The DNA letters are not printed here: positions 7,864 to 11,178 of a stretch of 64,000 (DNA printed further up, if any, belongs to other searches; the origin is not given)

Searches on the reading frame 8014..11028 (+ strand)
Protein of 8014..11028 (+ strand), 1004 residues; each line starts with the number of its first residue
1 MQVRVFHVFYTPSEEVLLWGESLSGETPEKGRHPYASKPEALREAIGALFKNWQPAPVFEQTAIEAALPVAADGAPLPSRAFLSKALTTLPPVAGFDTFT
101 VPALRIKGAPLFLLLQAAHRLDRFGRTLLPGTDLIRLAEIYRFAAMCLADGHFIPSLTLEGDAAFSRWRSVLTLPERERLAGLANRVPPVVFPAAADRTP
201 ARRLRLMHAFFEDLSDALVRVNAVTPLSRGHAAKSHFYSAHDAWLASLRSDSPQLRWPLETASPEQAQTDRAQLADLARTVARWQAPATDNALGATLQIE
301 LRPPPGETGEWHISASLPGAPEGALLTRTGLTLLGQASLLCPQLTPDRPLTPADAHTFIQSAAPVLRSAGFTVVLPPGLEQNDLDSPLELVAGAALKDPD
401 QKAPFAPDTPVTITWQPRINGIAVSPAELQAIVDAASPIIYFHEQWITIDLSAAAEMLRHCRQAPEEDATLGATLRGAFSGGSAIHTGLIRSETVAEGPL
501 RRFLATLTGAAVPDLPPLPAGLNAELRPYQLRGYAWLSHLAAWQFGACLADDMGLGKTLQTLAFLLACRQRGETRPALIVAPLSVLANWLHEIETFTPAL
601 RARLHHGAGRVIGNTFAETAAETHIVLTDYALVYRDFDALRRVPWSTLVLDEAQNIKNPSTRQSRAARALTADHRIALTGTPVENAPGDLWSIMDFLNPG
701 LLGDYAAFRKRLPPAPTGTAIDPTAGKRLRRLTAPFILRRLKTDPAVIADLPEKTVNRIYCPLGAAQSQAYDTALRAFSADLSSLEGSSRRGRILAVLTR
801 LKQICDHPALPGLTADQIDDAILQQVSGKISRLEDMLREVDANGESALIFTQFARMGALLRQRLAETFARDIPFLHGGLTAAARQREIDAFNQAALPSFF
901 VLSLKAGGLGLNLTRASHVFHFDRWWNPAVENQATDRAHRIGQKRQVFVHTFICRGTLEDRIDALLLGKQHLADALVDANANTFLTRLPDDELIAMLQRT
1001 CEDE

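Call 12: search_protein_families(library=pfam, proteins=[window:8014-11028:+], max_evalue=0.001)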
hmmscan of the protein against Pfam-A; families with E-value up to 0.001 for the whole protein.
window:8014-11028:+ (1004 aa): 5 families
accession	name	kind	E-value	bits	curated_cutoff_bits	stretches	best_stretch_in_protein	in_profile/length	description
PF00176.29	SNF2-rel_dom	-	2.1e-62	211.3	24.9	1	529-809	1-289/290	SNF2-related domain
PF12419.13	DUF3670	-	5.7e-20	71.8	27.6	1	350-476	8-133/136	SNF2 Helicase protein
PF00271.37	Helicase_C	-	1.1e-18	67.9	23.5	1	829-942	2-110/110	Helicase conserved C-terminal domain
PF04851.21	ResIII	-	1e-06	29.2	22.5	1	525-683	3-163/164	Type III restriction enzyme, res subunit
PF00270.35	DEAD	-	0.00021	21.5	26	1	552-683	22-161/167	DEAD/DEAH box helicase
